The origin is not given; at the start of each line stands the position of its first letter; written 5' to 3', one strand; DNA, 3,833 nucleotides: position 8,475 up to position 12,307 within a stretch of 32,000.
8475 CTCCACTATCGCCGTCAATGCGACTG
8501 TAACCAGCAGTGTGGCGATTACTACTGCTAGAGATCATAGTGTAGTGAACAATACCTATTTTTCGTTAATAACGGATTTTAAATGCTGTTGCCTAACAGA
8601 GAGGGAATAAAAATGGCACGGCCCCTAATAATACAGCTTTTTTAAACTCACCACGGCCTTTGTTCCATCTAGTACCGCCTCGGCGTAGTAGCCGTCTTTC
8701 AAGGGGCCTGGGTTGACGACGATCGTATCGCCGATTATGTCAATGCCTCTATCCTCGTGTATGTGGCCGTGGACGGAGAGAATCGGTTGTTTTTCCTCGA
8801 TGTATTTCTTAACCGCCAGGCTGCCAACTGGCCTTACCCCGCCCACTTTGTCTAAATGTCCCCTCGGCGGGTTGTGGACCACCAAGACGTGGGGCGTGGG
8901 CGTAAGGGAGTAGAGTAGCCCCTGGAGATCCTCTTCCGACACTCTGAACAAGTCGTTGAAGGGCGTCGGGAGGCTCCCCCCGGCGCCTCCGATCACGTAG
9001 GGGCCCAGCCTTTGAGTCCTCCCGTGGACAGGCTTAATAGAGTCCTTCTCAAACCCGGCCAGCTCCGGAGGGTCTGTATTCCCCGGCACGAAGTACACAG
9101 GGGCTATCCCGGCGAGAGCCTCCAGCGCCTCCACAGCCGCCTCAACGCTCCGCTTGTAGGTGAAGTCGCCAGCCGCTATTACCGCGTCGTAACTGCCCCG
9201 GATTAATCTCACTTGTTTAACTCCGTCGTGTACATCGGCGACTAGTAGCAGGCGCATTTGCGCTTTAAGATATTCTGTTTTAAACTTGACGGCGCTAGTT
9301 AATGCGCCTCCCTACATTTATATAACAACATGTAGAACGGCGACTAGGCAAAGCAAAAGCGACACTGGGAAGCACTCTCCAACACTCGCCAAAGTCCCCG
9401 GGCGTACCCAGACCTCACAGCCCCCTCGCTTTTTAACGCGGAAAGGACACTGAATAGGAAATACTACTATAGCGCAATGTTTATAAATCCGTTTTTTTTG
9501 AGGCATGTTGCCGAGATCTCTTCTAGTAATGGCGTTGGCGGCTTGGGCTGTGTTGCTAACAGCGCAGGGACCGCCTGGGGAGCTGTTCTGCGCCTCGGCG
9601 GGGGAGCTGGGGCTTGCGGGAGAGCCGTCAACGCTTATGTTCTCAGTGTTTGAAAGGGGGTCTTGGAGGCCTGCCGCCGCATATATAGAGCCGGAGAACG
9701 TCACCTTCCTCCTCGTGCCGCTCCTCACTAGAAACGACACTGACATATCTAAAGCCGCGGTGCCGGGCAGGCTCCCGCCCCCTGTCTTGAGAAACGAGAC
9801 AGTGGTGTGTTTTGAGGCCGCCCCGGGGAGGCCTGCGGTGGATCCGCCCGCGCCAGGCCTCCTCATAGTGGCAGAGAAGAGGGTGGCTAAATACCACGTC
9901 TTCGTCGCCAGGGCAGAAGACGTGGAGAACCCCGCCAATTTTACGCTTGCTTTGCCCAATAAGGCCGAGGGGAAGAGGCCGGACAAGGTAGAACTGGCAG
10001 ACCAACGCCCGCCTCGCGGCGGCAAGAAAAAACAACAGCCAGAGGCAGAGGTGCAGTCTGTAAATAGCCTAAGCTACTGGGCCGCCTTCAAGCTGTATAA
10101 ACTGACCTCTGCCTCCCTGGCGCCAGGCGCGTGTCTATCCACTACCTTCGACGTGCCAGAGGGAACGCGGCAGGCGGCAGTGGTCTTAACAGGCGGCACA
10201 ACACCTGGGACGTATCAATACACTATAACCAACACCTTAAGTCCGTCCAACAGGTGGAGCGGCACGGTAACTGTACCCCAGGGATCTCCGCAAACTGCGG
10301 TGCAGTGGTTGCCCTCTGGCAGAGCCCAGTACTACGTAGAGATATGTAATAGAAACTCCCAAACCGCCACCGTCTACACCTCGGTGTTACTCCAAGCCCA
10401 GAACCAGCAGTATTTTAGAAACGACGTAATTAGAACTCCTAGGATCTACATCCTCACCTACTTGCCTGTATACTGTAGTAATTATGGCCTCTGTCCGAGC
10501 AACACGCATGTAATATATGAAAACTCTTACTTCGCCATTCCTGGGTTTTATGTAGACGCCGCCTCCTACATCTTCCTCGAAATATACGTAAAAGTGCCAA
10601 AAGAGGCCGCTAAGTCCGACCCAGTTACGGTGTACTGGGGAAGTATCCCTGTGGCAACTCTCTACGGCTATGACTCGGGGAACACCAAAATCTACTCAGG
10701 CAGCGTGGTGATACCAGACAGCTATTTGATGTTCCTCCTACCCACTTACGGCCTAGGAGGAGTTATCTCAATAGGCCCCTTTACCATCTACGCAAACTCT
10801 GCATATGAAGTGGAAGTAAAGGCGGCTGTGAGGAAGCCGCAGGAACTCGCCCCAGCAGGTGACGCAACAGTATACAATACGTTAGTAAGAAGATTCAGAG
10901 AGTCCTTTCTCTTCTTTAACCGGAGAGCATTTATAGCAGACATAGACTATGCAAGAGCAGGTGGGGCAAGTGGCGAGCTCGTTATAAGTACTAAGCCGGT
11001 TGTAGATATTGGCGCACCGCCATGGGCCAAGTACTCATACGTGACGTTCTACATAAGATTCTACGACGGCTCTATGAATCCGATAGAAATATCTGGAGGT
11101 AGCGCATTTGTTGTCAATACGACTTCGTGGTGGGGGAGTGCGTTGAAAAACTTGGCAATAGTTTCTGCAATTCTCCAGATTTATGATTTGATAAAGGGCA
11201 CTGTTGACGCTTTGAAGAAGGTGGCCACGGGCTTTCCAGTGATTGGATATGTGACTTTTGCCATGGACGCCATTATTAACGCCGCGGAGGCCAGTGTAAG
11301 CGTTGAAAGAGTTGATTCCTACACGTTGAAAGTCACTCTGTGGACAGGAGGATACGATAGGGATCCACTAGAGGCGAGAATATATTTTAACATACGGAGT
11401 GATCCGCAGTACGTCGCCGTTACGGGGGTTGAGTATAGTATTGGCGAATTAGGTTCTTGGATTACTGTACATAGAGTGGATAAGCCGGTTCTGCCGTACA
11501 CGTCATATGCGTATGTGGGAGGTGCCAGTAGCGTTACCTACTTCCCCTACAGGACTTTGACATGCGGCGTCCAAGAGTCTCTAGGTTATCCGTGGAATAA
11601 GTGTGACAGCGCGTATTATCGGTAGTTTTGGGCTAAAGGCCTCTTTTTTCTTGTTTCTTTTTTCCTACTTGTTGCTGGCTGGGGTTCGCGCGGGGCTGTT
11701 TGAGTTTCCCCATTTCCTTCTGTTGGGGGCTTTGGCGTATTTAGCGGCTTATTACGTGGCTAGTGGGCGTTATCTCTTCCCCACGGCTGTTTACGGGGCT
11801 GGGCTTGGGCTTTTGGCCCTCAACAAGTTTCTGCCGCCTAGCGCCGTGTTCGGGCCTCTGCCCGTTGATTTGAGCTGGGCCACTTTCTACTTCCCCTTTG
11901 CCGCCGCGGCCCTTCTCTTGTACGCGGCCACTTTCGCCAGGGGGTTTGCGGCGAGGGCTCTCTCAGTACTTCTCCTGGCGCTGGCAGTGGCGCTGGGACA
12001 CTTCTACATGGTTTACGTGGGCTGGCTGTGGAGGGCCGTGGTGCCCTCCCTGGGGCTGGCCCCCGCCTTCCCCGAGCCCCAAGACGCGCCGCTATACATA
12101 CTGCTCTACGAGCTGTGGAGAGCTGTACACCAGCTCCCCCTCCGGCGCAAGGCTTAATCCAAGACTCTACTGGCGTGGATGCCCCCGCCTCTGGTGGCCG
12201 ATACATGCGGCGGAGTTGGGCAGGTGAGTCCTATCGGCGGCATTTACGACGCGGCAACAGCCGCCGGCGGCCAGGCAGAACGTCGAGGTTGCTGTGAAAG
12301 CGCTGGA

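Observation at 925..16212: Array of four (plus one decayed) paralogous two-gene modules: a large secreted sequon-rich protein followed by a small polytopic membrane protein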

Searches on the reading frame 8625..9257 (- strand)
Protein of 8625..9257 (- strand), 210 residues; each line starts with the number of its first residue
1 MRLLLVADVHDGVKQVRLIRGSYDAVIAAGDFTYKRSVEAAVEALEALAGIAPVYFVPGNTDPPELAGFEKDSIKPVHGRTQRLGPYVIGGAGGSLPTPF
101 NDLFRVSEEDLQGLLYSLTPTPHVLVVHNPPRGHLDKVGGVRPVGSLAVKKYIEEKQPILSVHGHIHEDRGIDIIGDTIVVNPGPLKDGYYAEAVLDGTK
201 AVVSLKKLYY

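Call 25: search_protein_families(library=pfam, proteins=[window:8625-9257:-], max_evalue=0.001)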
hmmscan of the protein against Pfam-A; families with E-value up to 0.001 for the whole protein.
window:8625-9257:- (210 aa): 3 families
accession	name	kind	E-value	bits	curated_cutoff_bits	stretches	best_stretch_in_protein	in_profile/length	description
PF12850.12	Metallophos_2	-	5.5e-13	49.6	27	1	1-188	1-137/154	Calcineurin-like phosphoesterase superfamily domain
PF14582.11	Metallophos_3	-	9.5e-13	48.5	28.2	1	53-205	91-256/259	Metallophosphoesterase, calcineurin superfamily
PF00149.33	Metallophos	-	3e-10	41.3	21.5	1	1-168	1-190/191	Calcineurin-like phosphoesterase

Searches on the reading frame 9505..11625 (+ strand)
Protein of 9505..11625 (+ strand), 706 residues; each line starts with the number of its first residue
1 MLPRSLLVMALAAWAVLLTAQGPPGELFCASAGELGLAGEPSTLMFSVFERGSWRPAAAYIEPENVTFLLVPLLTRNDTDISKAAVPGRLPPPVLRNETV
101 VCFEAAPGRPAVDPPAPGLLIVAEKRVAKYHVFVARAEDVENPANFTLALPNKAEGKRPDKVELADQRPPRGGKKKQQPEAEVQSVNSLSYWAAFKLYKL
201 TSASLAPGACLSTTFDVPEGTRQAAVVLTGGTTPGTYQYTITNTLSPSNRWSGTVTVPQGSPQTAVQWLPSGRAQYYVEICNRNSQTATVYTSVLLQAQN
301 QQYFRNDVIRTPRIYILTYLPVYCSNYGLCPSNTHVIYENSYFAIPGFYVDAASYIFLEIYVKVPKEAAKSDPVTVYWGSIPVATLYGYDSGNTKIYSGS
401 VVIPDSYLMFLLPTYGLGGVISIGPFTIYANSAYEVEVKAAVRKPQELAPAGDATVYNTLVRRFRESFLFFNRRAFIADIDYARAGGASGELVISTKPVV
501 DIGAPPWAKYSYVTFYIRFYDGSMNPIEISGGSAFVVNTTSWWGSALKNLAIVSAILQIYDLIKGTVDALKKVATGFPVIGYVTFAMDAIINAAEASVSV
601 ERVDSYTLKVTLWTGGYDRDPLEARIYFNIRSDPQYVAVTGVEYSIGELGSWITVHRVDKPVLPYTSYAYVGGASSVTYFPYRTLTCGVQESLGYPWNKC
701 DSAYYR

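Call 5: search_protein_families(library=pfam, proteins=[window:9505-11625:+], max_evalue=1)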
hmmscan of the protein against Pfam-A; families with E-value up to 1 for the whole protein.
window:9505-11625:+ (706 aa): 0 families

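Call 6: search_protein_families(library=ncbifam, proteins=[window:9505-11625:+], max_evalue=1)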
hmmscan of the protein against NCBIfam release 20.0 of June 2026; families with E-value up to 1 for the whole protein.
window:9505-11625:+ (706 aa): 0 families

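Call 17: find_homologous_proteins(query=window:9505-11625:+, max_evalue=0.001)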
Query window:9505-11625:+ (706 aa): 22 proteins with E <= 0.001 among 8000 candidates.
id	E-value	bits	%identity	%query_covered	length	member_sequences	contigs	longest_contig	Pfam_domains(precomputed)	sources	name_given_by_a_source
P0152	0.0e+0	1575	98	100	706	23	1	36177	-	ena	-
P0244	0.0e+0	1150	75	99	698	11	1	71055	-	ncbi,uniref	ncbi:hypothetical protein [Pyrobaculum sp.]|uniref:hypothetical protein n=1 Tax=Pyrobaculum sp. TaxI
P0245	0.0e+0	1142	71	100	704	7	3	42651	-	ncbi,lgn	ncbi:MAG: hypothetical protein ABWK05_02495 [Pyrobaculum sp.]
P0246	0.0e+0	1101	71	99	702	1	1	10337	-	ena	-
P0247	0.0e+0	1071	72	97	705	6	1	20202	-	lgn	-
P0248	0.0e+0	1047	65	97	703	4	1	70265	-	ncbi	-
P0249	0.0e+0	1020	63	99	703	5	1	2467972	-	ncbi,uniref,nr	ncbi:hypothetical protein [Pyrobaculum ferrireducens]|uniref:hypothetical protein n=1 Tax=Pyrobaculu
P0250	0.0e+0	1012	64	97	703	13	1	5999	-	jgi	-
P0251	2.1e-263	894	61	100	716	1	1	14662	-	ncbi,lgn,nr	nr:hypothetical protein [Pyrobaculum sp.]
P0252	3.2e-216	738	53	99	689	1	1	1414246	-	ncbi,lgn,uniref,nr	ncbi:hypothetical protein ODS41_04105 [Pyrobaculum sp. 3827-6]|uniref:hypothetical protein n=1 Tax=P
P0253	2.3e-202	692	51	99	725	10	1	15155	-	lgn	-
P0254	2.4e-199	682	51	99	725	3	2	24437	-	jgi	-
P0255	7.5e-189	648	53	86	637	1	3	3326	-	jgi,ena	-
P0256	9.0e-186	637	48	96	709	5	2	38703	-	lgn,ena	-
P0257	3.1e-179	616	47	96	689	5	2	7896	-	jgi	-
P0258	4.3e-169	582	45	100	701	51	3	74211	-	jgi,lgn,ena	-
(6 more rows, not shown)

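Call 42: find_encoding_contigs(protein=P0252, flank=10000, max_places=2)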
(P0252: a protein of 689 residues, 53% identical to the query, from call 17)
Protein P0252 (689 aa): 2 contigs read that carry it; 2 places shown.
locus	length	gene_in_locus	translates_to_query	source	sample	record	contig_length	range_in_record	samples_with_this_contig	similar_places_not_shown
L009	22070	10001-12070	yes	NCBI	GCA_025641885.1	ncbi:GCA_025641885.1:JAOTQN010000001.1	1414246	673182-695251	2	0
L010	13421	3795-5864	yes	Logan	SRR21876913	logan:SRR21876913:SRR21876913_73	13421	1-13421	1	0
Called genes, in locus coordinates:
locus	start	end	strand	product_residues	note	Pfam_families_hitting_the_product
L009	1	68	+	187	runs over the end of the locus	PF00589:Phage_integrase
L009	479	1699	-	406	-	PF13384:HTH_23 (faint), PF01381:HTH_3, PF13560:HTH_31 (faint), PF16795:Phage_integr_3 (faint), PF00589:Phage_integrase (weak)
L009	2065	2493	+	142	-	PF00571:CBS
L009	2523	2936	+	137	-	PF00582:Usp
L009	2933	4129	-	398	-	PF12832:MFS_1_like (weak), PF07690:MFS_1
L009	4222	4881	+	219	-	-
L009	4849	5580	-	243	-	PF01925:TauE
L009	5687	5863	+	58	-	PF03911:Sec61_beta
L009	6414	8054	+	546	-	PF00496:SBP_bac_5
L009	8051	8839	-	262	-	PF00528:BPD_transp_1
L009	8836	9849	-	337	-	PF19300:BPD_transp_1_N, PF00528:BPD_transp_1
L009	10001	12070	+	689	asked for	-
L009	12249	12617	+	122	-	-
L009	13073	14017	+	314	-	-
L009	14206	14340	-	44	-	-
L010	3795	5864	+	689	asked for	-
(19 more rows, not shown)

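Call 57: search_solved_structures(query=A3, max_evalue=10)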
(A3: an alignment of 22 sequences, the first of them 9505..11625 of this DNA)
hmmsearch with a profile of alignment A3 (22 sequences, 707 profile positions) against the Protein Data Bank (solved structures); distinct sequences matched with E-value up to 10: 1.
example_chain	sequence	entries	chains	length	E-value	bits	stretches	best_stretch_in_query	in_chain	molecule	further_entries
8q84_N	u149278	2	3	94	0.68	11.6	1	497-571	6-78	DASH complex subunit DAD3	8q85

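Call 58: search_protein_families(library=phrogs, proteins=[window:9505-11625:+], max_evalue=0.1)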
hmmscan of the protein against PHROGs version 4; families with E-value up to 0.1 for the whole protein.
window:9505-11625:+ (706 aa): 0 families

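Call 59: search_protein_families(library=padloc, proteins=[window:9505-11625:+], max_evalue=0.1)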
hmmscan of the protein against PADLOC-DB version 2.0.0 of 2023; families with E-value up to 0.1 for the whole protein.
window:9505-11625:+ (706 aa): 0 families

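Call 76: predict_structure(alignment_id=A3)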
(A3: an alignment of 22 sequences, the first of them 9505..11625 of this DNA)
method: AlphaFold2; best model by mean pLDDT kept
length: 706 residues; sequences in the alignment: 22
mean_pLDDT: 73.9   pTM: 0.72
mean pLDDT of the five models: 73.9, 73.4, 72.7, 69.7, 65.7
residues with pLDDT >= 90: 95; 70-90: 382; 50-70: 128; < 50: 101
segments of 3 or more residues with pLDDT < 50: 14-24, 171-187, 449-457, 503-508, 540-548, 572-579, 674-706
pLDDT, mean of each block of 10 residues (from residue 1): 60 47 64 87 85 80 89 69 83 87 83 80 85 85 76 81 73 36 40 77 82 77 84 88 85 83 83 84 89 82 77 80 62 76 83 87 89 84 88 91 83 65 90 88 69 48 82 77 70 78 52 91 85 71 46 55 54 46 49 71 91 74 81 86 80 87 83 41 37 42 37
secondary structure, 60 per line:
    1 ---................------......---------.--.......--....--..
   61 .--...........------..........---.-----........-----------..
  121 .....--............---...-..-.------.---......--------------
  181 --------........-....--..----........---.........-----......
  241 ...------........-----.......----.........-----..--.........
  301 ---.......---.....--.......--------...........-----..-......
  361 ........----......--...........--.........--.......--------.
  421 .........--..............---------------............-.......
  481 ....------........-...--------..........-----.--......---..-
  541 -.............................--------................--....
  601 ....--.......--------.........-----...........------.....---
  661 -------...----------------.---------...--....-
elements in order (helices of 4 or more, strands of 3 or more residues): H4-19 E26-31 E44-50 E53-56 E59-61 E64-70 H71-74 H81-84 E85-90 E100-107 E119-125 E128-136 E161-166 E189-196 H198-201 E210-217 E221-229 E235-243 E250-257 E263-269 E274-282 E292-300 E304-310 E314-318 H321-327 E336-346 E355-365 E373-378 E381-391 E394-402 H405-411 E420-429 E432-445 E461-472 E474-484 E491-498 E511-520 E529-534 H542-570 H579-594 E597-604 E607-613 E622-630 E636-646 E653-657 E668-670

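Call 80: fold_search(model_id=the predicted structure, library=pdb)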
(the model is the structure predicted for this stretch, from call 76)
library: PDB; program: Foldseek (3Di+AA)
matches with E <= 10: 1043; with E <= 0.001: 17
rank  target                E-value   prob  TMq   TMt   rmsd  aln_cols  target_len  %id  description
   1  8w7n                  1.8e-06  0.80  0.11  0.08  40.0       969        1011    7  Crystal structure of the in-cell Cry1Aa purified from Bacillus thuringiensis (released 2024-03-06)
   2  9vla_A                1.4e-05  0.80  0.12  0.15  24.7       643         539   11  Crystal structure of PNGase Bb in complex with MUXF glycopeptide (released 2026-02-18)
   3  5iku                  1.6e-05  1.00  0.11  0.28  16.0       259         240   13  Crystal structure of the Hathewaya histolytica ColG tandem collagen-binding domain s3as3b in the presence of calcium at  (released 2017-03-15)
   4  6za2_B                1.1e-04  0.90  0.13  0.09  23.2       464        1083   10  Crystal structure of dimeric latent PorU from Porphyromonas gingivalis (released 2021-09-29)
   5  4lmf_A                1.6e-04  0.95  0.11  0.23  22.7       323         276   11  C1s CUB1-EGF-CUB2 (released 2013-08-07)
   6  6za2_A                2.1e-04  0.85  0.13  0.09  23.1       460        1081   10  Crystal structure of dimeric latent PorU from Porphyromonas gingivalis (released 2021-09-29)
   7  4w8j                  2.3e-04  0.28  0.10  0.08  38.1       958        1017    7  Structure of the full-length insecticidal protein Cry1Ac reveals intriguing details of toxin packaging into in vivo form (released 2014-09-17)
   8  7nxd_A                2.9e-04  0.41  0.10  0.08  31.6       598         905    8  Cryo-EM structure of human integrin alpha5beta1 in the half-bent conformation (released 2021-08-25)
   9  6i56_D                5.1e-04  0.97  0.12  0.28  25.1       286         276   12  Crystal structure of PBSX exported protein XepA (released 2019-11-20)
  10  9vqm_A                5.1e-04  0.69  0.11  0.10  24.0       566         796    8  Cryo-EM structure of Elapor1WT in tetrameric form (released 2025-07-23)
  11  9eva_A                5.1e-04  0.44  0.12  0.13  21.2       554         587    7  3DFlex refinement of the CryoEM structure of DeCLIC nanodisc with 10mM calcium (released 2025-04-09)
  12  6ao6                  5.4e-04  0.85  0.11  0.21  16.9       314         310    7  Crystal structure of H108A peptidylglycine alpha-hydroxylating monooxygenase (PHM) (released 2018-07-18)
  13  6i56_B                6.6e-04  0.97  0.12  0.28  22.0       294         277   12  Crystal structure of PBSX exported protein XepA (released 2019-11-20)
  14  9en2_A                6.6e-04  0.96  0.11  0.26  16.2       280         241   11  Crystal structure of the metalloproteinase enhancer PCPE-1 complexed with nanobodies VHH-H4 and VHH-I5 (released 2024-07-03)
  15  6i56_A                7.4e-04  0.97  0.12  0.28  22.1       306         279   11  Crystal structure of PBSX exported protein XepA (released 2019-11-20)
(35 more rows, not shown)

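Call 82: find_encoding_contigs(protein=P0258, flank=8000, max_places=1)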
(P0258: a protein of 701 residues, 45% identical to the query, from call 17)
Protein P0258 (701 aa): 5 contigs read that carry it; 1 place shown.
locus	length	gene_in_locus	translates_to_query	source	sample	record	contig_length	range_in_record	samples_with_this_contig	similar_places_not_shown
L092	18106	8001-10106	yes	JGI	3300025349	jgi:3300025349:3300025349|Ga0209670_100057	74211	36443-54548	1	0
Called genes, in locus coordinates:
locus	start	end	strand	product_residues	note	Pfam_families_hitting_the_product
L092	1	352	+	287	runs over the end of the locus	PF00571:CBS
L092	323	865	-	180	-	-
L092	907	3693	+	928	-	PF00270:DEAD, PF04851:ResIII, PF00271:Helicase_C, PF19306:WHD_Lhr, PF08494:DEAD_assoc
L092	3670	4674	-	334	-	-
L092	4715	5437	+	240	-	-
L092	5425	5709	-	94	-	-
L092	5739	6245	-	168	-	-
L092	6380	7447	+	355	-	PF13506:Glyco_transf_21, PF13641:Glyco_tranf_2_3, PF00535:Glycos_transf_2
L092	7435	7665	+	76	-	-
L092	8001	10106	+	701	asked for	-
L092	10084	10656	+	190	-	-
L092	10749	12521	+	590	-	PF04068:Fer4_RLI, PF12837:Fer4_6 (faint), PF00037:Fer4 (weak), PF02463:SMC_N (faint), PF20720:nSTAND3 (faint), PF00005:ABC_tran, PF13304:AAA_21 (faint), PF00005:ABC_tran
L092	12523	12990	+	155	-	PF13563:2_5_RNA_ligase2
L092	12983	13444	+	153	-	-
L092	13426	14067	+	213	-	PF03458:Gly_transporter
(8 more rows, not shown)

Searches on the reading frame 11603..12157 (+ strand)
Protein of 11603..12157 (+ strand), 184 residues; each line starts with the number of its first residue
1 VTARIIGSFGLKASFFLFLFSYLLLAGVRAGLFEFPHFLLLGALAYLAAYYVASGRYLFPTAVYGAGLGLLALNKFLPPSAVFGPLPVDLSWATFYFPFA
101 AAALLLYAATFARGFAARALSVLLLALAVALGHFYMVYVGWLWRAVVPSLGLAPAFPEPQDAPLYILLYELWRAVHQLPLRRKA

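Call 5: search_protein_families(library=pfam, proteins=[window:11603-12157:+], max_evalue=1)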
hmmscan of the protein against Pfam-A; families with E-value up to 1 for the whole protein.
window:11603-12157:+ (184 aa): 0 families

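Call 6: search_protein_families(library=ncbifam, proteins=[window:11603-12157:+], max_evalue=1)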
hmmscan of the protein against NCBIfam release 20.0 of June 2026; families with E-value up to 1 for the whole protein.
window:11603-12157:+ (184 aa): 1 family
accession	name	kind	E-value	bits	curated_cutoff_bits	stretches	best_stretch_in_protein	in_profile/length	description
NF047765.1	LIC_13387_fam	subfamily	0.016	14.9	33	1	9-72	60-125/131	LIC_13387 family protein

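Call 58: search_protein_families(library=phrogs, proteins=[window:11603-12157:+], max_evalue=0.1)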
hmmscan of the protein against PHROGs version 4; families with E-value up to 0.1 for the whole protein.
window:11603-12157:+ (184 aa): 0 families

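Call 59: search_protein_families(library=padloc, proteins=[window:11603-12157:+], max_evalue=0.1)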
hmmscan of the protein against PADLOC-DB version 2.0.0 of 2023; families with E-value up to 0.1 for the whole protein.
window:11603-12157:+ (184 aa): 0 families
